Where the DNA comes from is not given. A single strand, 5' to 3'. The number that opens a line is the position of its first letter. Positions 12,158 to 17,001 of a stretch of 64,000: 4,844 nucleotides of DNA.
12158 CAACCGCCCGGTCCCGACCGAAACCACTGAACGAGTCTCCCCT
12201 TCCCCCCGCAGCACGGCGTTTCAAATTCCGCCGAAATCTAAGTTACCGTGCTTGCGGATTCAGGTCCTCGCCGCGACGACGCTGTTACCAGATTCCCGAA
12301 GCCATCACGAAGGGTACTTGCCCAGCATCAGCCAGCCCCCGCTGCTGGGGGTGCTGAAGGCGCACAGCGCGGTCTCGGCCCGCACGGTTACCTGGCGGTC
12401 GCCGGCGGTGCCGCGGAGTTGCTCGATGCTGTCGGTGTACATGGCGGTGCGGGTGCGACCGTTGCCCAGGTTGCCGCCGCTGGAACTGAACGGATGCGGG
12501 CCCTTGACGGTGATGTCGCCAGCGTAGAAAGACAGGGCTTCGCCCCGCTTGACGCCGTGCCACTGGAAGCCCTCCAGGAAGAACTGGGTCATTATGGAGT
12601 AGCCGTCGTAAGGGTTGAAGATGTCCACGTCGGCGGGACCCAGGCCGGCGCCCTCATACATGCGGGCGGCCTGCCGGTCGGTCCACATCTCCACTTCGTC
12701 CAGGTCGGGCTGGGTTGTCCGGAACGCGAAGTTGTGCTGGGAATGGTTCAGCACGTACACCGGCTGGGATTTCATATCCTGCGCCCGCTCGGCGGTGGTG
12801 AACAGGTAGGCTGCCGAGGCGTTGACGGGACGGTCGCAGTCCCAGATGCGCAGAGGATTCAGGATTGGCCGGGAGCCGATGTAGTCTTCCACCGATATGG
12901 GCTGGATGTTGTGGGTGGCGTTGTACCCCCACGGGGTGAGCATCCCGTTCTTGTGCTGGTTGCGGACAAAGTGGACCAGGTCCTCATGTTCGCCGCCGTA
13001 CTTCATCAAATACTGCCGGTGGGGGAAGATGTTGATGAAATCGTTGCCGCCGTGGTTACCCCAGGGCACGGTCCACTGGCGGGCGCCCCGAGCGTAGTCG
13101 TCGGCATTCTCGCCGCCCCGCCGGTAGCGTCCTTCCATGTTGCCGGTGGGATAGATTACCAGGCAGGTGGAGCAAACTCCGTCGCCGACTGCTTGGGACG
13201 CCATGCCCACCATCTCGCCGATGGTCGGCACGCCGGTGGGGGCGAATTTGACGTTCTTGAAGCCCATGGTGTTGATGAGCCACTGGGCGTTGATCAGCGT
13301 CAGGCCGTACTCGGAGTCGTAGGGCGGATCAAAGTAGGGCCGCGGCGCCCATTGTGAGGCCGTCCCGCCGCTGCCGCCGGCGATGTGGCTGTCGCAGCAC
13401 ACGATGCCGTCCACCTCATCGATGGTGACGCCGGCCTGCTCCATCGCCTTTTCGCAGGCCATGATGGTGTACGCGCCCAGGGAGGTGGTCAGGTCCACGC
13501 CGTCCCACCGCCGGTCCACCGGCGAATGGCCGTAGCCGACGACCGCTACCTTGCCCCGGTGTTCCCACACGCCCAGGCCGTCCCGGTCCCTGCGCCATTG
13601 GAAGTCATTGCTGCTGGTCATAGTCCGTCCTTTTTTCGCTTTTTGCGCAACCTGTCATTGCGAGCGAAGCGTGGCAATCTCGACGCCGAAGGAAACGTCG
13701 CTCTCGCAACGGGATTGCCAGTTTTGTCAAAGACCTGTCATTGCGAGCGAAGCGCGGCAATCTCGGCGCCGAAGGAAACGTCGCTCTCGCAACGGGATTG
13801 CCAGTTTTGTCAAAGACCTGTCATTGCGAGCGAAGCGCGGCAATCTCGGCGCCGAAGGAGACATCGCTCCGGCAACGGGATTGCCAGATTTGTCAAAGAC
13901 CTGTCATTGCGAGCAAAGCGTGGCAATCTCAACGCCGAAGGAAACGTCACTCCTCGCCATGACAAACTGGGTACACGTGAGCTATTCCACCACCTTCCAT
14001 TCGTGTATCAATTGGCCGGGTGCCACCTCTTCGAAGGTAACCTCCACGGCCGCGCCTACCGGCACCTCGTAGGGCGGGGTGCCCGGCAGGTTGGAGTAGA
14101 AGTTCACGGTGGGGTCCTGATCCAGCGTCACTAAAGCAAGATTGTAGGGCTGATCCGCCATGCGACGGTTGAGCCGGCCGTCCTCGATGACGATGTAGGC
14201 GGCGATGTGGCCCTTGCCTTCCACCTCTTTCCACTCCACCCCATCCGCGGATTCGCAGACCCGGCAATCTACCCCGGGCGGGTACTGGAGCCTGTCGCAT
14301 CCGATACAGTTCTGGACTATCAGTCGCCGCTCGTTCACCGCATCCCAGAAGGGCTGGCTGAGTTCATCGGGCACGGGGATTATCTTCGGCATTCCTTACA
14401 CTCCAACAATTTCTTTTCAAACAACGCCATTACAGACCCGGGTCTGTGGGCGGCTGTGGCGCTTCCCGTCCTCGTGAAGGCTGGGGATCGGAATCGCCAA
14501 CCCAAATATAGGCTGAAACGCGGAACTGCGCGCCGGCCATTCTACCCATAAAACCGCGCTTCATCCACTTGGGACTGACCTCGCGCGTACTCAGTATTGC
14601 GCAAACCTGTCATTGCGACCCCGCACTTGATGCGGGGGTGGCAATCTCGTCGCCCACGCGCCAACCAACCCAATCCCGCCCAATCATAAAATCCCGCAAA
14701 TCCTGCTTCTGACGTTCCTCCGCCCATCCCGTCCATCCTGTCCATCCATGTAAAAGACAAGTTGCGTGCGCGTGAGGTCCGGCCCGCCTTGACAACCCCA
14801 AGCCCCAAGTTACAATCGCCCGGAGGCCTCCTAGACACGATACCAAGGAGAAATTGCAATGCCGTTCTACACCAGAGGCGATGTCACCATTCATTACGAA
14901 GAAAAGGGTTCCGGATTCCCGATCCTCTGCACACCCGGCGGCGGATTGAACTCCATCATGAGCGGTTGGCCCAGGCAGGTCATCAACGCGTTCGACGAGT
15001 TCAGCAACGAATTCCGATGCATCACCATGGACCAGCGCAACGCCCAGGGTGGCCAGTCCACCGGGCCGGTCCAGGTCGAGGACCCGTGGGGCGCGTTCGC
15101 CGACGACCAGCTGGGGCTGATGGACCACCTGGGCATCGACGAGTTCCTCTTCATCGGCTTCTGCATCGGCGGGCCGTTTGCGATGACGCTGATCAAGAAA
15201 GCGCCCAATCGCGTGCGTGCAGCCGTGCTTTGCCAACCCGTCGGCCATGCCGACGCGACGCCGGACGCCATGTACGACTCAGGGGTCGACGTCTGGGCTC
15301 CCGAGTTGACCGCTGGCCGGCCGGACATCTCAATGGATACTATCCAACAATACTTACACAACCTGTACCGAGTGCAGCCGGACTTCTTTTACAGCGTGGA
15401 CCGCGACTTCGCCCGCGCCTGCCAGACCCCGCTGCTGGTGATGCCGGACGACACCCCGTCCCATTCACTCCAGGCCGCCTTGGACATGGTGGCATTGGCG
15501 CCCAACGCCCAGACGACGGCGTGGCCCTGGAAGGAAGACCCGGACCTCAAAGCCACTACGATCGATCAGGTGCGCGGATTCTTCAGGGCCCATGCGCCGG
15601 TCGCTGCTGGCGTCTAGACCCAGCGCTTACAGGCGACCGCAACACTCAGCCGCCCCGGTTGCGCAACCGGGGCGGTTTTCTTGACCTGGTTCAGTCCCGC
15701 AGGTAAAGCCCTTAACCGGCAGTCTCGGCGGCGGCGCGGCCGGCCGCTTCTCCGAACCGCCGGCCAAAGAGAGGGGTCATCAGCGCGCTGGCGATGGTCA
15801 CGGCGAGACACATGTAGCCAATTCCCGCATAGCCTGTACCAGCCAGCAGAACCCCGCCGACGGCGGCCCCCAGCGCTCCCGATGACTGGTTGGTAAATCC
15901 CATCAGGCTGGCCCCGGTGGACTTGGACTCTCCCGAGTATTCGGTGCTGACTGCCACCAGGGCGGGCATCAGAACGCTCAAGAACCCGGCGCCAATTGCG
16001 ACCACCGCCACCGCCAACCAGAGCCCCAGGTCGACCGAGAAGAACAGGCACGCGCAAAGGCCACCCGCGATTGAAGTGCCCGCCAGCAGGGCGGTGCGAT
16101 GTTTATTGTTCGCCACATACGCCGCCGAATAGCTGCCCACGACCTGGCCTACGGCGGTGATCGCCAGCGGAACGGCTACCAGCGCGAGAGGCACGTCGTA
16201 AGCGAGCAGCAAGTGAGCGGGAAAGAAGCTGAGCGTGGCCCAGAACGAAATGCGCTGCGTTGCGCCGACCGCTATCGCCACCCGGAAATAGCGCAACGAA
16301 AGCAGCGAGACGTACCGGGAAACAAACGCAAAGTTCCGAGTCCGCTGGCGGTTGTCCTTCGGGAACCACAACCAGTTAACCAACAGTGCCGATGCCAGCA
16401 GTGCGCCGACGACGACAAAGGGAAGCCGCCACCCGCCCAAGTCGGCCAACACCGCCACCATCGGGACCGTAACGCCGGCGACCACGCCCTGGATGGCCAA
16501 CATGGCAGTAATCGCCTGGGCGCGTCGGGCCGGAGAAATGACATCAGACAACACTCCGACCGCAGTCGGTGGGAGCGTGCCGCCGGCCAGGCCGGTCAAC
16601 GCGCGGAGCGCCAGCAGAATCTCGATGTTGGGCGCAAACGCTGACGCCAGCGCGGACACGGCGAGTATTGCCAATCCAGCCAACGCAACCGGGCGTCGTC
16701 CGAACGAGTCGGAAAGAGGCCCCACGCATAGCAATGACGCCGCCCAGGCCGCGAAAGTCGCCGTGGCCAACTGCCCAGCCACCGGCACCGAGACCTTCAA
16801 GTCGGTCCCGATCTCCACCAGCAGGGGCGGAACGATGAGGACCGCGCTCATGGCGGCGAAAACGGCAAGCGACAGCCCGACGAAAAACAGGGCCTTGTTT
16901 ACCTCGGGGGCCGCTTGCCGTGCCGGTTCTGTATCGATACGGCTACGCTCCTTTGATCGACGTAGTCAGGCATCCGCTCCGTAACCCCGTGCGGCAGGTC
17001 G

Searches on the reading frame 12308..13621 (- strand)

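Call 33: search_protein_families(library=pfam, proteins=[window:12308-13621:-], max_evalue=0.00001)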
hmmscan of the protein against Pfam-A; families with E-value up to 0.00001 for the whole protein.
window:12308-13621:- (438 aa): 1 family
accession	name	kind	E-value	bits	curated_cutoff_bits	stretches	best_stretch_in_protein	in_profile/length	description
PF22691.2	Thiolase_C_1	-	7.8e-17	61.8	28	1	315-420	21-127/144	Thiolase C-terminal domain-like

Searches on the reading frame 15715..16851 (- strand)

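Call 33: search_protein_families(library=pfam, proteins=[window:15715-16851:-], max_evalue=0.00001)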
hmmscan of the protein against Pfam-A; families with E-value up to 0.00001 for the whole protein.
window:15715-16851:- (379 aa): 1 family
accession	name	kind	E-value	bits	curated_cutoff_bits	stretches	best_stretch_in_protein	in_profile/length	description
PF07690.21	MFS_1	-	6.1e-46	157.4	33.4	2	6-329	14-347/347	Major Facilitator Superfamily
